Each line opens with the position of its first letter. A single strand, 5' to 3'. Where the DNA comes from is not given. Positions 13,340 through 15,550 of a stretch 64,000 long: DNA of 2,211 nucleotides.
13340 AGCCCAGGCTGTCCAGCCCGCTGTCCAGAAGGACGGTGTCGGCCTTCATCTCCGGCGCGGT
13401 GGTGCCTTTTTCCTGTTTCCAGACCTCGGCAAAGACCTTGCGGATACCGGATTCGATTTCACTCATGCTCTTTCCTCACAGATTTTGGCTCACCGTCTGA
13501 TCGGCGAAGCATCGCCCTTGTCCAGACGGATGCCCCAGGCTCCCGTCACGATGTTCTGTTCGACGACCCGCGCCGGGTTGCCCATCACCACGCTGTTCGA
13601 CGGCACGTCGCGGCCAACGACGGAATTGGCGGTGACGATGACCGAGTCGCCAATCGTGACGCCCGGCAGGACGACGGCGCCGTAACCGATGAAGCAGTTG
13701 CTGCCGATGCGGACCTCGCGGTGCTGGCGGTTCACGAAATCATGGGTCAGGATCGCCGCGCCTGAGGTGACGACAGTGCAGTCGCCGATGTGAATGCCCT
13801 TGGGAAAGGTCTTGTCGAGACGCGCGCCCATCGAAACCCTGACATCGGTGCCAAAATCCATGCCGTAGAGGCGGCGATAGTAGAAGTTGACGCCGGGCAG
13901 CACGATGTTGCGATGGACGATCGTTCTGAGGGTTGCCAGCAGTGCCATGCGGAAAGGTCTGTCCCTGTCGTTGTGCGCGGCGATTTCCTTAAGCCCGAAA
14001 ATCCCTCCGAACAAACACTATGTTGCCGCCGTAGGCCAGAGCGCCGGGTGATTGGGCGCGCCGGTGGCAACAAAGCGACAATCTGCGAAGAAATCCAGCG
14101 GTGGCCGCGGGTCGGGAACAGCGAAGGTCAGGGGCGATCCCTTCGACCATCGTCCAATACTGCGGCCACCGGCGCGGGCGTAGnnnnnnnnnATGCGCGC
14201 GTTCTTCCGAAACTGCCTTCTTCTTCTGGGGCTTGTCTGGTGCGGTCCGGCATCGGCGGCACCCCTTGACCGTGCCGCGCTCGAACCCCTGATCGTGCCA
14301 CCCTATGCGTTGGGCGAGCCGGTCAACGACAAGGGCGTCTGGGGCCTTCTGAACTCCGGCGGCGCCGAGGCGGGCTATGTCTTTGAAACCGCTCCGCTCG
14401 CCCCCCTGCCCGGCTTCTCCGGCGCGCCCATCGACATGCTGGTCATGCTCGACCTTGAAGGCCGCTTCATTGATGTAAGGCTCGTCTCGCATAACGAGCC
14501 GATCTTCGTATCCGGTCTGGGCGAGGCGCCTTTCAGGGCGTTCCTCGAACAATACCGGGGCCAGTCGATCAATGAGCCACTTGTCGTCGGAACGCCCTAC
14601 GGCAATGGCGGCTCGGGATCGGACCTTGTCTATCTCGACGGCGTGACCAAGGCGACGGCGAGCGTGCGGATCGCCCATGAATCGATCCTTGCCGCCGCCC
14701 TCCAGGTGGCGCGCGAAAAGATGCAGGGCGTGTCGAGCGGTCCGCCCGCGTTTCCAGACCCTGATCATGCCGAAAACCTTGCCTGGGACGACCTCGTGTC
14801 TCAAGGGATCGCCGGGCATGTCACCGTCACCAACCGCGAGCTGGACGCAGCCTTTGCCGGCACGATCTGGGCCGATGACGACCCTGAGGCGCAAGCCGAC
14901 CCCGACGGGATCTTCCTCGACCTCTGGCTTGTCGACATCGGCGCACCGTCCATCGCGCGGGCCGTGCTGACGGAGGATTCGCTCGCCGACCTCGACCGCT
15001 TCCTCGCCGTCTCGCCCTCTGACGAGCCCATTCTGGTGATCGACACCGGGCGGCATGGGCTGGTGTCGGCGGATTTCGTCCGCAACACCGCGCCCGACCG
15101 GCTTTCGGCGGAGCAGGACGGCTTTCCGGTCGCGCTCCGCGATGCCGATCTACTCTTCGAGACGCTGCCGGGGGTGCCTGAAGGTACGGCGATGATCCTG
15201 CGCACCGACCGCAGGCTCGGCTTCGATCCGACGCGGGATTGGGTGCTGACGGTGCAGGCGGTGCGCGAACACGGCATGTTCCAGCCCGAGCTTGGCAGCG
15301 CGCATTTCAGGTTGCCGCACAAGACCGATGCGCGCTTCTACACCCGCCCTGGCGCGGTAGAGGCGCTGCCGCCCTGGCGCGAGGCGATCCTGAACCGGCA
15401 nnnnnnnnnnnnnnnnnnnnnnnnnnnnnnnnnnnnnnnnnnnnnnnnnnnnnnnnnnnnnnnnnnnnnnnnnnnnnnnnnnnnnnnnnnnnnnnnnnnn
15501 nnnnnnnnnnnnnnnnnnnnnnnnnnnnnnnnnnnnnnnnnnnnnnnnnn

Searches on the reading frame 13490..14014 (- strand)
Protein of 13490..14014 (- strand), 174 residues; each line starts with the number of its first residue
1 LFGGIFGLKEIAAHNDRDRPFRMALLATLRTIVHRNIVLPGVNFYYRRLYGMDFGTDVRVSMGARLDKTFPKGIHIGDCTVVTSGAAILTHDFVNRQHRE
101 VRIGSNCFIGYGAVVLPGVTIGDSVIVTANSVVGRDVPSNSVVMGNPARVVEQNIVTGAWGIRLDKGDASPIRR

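Call 3: search_protein_families(library=pfam, proteins=[window:13490-14014:-], max_evalue=0.01)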
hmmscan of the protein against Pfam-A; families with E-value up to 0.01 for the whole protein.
window:13490-14014:- (174 aa): 3 families
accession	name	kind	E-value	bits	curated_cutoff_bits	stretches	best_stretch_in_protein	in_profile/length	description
PF00132.30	Hexapep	-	1.2e-09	37.9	27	1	101-135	2-36/36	Bacterial transferase hexapeptide (six repeats)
PF14602.12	Hexapep_2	-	4e-09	36.5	27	1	101-134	2-33/34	Hexapeptide repeat of succinyl-transferase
PF25084.1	LbH_EIF2B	-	0.0025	18.2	54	1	73-157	15-94/105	EIF2B subunit epsilon LbH domain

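Call 4: search_protein_families(library=ncbifam, proteins=[window:13490-14014:-], max_evalue=0.01)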
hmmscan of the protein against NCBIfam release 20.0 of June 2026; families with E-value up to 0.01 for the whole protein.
window:13490-14014:- (174 aa): 44 families (the best 25 are shown)
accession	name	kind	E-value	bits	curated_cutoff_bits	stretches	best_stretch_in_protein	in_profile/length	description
NF058585.1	HptprglPActTf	PfamEq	8.8e-26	90.5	300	1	38-153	42-159/172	heptaprenylglyceryl phosphate O-acetyltransferase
TIGR03308.1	phn_thr-fam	hypoth_equivalog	6.8e-19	68.5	201.65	1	93-154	101-162/204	phosphonate metabolim protein, transferase hexapeptide repeat family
NF007499.0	PRK10092.1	equivalog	1.3e-15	57.7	314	1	99-152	128-181/183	maltose O-acetyltransferase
TIGR03570.1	NeuD_NnaD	subfamily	5.7e-15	55.5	160.8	1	99-149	152-202/202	NeuD/PglB/VioB family sugar acetyltransferase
NF007240.0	PRK09677.1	equivalog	6.8e-15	55.1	243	1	97-153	127-183/192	putative lipopolysaccharide biosynthesis O-acetyl transferase WbbJ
NF041874.1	EPS_EpsC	equivalog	2.1e-14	53.6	150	1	47-154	57-167/168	serine O-acetyltransferase EpsC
NF007797.0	PRK10502.1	subfamily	2.7e-14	53.2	192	1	21-155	43-180/183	WcaF family extracellular polysaccharide biosynthesis acetyltransferase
NF000311.1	Vat_ABCDEFH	equivalog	3.4e-13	49.6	300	1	100-154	110-164/201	Vat family streptogramin A O-acetyltransferase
NF000147.1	stregram_VatF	exception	1.5e-12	47.5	400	1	100-155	120-175/221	streptogramin A O-acetyltransferase Vat(F)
TIGR03532.1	DapD_Ac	equivalog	8.2e-12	45.2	231.75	1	57-153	126-213/231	2,3,4,5-tetrahydropyridine-2,6-dicarboxylate N-acetyltransferase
TIGR04008.1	WcaF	equivalog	9.5e-11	41.9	326.3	1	74-154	92-178/180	colanic acid biosynthesis acetyltransferase WcaF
NF000504.1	stregram_VatH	exception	9.7e-11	42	475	1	101-153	118-170/216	streptogramin A O-acetyltransferase Vat(H)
NF033468.1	stregram_VatI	exception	2.1e-10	40.7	415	1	102-154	114-166/208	streptogramin A O-acetyltransferase Vat(I)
NF000490.1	chloram_CatB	equivalog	2.3e-10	40.1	350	1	100-154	110-164/210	type B chloramphenicol O-acetyltransferase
TIGR01172.1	cysE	equivalog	3.5e-10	40.2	210.65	1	46-149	56-162/162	serine O-acetyltransferase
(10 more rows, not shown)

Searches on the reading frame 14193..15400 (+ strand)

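Call 68: search_protein_families(library=pfam, proteins=[window:14193-15400:+], max_evalue=10)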
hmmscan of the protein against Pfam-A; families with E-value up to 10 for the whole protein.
window:14193-15400:+ (402 aa): 1 family
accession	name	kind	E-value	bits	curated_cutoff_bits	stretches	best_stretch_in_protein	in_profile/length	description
PF04205.19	FMN_bind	-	0.036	15.2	22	1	75-163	2-70/77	FMN-binding domain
